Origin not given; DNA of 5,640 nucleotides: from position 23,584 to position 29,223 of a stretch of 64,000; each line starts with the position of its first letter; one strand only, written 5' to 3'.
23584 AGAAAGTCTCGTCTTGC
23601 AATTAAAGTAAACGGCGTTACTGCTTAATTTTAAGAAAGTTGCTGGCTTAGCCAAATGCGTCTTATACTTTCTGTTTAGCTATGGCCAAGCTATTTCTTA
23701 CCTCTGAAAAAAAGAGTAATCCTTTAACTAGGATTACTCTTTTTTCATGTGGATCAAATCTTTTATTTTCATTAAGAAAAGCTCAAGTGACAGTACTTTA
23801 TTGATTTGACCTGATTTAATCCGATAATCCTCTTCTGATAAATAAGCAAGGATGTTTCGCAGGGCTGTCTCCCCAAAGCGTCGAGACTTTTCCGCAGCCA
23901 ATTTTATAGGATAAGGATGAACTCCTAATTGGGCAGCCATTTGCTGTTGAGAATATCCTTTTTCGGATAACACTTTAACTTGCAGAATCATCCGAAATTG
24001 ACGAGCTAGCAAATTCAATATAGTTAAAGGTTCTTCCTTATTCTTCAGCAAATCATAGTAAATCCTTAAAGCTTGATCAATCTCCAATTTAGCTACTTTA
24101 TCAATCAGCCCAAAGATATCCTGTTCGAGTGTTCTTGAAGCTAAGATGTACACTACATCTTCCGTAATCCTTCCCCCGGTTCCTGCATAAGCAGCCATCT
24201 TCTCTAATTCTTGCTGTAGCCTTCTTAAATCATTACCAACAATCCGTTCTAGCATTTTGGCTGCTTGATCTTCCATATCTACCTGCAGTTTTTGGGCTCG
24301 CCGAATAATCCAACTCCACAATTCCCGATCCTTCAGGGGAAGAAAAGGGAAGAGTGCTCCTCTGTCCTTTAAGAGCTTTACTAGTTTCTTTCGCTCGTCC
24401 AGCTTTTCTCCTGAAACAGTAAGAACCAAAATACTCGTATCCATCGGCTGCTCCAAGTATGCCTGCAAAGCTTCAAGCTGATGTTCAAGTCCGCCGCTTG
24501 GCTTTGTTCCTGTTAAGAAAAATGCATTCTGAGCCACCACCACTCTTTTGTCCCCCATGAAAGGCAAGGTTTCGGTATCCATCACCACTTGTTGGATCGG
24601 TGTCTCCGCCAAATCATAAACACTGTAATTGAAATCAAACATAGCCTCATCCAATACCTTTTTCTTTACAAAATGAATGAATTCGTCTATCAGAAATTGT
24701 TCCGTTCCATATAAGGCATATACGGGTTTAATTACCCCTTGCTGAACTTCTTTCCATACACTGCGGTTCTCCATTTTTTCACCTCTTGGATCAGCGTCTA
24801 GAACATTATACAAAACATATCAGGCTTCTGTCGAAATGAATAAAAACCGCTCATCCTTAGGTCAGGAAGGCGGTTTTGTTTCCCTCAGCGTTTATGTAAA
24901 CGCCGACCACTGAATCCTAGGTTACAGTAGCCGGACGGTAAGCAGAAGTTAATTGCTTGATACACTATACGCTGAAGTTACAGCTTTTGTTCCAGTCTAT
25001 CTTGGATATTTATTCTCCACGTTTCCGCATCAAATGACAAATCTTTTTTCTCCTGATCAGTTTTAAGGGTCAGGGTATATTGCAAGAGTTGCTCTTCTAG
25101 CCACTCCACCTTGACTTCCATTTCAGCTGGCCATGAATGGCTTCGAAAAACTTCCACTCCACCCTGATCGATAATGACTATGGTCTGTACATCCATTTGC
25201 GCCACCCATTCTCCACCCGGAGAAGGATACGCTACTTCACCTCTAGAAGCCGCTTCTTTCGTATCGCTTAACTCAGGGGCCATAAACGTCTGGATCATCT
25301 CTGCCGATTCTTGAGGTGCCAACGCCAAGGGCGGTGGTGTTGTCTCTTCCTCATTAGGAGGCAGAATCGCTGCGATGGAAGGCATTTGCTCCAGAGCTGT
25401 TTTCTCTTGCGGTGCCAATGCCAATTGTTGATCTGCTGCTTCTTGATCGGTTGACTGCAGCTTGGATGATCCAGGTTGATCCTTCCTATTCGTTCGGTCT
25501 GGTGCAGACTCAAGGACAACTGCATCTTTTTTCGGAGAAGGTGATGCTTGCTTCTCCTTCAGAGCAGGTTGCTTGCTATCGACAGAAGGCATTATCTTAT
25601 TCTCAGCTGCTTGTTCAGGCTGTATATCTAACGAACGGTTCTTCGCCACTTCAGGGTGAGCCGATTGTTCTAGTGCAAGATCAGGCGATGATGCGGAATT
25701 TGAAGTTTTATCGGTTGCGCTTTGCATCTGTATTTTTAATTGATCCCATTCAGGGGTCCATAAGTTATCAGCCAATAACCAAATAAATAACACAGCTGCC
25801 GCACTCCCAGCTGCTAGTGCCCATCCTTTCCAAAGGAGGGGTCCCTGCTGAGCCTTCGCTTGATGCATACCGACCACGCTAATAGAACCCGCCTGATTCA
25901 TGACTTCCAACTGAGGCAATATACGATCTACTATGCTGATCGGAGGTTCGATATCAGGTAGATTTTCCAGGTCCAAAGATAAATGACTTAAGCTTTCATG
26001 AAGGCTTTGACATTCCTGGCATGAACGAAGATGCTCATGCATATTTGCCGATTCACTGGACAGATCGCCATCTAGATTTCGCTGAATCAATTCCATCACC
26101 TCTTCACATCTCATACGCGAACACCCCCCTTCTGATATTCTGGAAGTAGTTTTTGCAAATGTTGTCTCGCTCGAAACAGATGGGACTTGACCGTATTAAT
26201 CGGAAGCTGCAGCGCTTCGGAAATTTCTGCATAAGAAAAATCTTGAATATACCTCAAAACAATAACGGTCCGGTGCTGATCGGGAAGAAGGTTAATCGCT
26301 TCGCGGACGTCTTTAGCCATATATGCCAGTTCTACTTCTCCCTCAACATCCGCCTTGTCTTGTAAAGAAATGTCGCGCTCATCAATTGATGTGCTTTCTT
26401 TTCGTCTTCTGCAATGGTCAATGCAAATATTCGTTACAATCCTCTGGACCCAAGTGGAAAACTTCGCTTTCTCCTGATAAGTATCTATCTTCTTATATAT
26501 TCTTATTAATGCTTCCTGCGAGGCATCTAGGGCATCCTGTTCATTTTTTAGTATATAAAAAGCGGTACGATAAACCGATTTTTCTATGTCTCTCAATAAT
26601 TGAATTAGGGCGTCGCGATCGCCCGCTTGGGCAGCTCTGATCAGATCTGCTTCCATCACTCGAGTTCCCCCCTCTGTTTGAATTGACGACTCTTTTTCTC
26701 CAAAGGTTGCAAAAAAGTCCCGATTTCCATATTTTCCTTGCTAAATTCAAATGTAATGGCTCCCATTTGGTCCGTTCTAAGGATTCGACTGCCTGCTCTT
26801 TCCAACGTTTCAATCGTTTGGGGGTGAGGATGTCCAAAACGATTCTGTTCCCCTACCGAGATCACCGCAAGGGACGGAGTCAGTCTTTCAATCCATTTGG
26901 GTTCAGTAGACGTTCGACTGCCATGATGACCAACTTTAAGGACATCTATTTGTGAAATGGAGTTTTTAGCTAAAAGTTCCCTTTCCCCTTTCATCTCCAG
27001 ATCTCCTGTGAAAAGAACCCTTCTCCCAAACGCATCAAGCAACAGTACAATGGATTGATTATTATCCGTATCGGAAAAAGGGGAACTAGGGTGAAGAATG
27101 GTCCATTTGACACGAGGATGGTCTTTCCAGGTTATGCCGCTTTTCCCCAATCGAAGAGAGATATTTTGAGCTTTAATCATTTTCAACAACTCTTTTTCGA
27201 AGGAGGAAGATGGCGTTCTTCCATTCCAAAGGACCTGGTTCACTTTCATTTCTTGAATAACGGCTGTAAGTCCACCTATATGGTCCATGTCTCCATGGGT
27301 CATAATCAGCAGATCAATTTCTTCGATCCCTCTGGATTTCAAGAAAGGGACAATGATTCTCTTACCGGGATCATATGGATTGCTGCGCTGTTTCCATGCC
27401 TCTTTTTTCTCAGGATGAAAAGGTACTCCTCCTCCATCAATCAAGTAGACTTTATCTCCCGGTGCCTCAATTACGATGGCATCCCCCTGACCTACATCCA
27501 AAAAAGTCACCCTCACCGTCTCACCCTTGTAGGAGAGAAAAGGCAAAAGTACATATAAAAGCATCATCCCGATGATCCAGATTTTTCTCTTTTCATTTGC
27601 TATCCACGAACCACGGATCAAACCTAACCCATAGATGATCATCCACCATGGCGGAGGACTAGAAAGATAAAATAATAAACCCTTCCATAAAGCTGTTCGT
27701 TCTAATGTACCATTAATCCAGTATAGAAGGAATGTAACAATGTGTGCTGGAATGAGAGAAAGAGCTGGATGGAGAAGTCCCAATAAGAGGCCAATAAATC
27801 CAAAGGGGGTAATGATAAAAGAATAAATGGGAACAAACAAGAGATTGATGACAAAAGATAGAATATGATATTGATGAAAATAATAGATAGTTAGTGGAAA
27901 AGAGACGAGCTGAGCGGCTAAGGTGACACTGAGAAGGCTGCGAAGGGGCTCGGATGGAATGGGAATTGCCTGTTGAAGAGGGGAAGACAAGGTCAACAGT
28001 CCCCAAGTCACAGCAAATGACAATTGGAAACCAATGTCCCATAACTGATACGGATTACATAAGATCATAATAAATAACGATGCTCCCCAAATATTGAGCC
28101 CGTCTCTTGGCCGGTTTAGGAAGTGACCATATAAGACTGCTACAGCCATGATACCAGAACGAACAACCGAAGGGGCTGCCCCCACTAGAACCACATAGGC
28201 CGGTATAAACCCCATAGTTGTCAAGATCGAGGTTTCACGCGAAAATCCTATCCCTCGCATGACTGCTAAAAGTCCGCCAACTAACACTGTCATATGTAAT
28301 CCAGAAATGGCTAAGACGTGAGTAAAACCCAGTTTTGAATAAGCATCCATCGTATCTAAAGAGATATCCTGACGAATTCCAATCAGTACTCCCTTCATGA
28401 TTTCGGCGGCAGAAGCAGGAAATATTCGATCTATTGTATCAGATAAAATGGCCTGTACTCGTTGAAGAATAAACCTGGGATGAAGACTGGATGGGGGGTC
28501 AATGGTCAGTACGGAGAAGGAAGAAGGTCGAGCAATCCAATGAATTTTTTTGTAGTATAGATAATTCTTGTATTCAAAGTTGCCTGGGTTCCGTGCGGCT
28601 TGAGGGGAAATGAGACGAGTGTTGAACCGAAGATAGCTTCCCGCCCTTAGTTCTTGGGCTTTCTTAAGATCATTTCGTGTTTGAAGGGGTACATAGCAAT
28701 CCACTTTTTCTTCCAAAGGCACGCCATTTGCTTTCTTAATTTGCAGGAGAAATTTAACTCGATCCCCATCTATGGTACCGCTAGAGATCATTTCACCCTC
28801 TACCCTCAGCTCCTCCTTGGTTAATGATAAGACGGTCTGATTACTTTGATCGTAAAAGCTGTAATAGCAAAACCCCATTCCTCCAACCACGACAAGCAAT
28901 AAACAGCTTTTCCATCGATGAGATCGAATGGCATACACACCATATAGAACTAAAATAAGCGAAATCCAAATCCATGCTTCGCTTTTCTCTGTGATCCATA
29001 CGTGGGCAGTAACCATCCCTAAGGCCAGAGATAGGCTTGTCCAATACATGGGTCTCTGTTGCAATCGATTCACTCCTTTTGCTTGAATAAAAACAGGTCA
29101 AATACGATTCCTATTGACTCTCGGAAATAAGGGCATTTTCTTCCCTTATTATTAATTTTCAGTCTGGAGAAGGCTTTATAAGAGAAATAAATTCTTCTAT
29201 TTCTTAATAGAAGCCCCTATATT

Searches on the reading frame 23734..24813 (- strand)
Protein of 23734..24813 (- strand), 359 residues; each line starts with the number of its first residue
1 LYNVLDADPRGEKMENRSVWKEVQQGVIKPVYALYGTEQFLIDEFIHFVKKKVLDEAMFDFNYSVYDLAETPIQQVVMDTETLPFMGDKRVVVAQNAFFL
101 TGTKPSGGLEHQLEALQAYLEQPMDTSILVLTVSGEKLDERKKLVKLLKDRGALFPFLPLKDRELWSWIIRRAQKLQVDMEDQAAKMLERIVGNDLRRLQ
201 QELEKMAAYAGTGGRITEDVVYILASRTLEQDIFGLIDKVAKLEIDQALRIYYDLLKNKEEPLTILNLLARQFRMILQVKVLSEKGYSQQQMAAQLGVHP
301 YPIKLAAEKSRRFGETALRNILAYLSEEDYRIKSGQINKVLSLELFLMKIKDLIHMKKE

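Call 48: search_protein_families(library=pfam, proteins=[window:23734-24813:-], max_evalue=0.00001)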
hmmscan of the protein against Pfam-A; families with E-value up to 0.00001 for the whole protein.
window:23734-24813:- (359 aa): 2 families
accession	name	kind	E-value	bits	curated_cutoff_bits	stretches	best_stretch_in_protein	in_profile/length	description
PF21694.2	DNA_pol3_delta_C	-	2.2e-46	157.2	27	1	230-350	1-121/121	DNA polymerase III delta subunit, C-terminal domain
PF06144.19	DNA_pol3_delta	-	1.3e-30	106.3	21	1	32-153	1-119/124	DNA polymerase III, delta subunit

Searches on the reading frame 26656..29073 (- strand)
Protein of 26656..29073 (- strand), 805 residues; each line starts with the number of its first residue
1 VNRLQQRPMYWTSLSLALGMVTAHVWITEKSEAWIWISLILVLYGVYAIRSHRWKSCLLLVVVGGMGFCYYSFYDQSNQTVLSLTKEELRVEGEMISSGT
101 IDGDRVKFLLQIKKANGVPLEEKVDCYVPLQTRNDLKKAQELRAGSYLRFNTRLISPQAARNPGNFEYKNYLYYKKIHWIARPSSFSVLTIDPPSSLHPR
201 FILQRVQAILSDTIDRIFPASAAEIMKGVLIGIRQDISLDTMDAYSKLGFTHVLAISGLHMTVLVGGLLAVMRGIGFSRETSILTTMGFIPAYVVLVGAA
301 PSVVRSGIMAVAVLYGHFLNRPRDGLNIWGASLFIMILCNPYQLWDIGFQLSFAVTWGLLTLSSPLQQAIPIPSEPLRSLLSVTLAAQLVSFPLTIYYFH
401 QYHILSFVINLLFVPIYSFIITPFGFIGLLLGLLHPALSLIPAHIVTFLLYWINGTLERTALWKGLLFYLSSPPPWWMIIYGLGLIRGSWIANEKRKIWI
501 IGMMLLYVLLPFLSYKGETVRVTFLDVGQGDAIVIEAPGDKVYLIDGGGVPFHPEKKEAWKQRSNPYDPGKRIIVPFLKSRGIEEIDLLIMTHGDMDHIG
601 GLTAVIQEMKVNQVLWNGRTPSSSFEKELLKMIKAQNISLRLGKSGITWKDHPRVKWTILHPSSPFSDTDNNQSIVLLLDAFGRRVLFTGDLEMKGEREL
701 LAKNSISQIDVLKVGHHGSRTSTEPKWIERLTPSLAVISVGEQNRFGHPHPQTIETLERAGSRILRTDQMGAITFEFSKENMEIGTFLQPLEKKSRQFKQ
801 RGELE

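Call 49: search_protein_families(library=pfam, proteins=[window:26656-29073:-], max_evalue=0.00001)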
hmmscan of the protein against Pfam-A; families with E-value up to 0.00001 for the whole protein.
window:26656-29073:- (805 aa): 3 families
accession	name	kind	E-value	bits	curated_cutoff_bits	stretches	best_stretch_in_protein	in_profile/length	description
PF03772.21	Competence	-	8.1e-62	209.4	23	1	230-489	2-264/270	Competence protein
PF13567.11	DUF4131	-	5e-22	78.8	31.6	1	32-184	6-160/165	Domain of unknown function (DUF4131)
PF00753.33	Lactamase_B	-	1.6e-16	61.3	22.7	1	526-741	2-195/196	Metallo-beta-lactamase superfamily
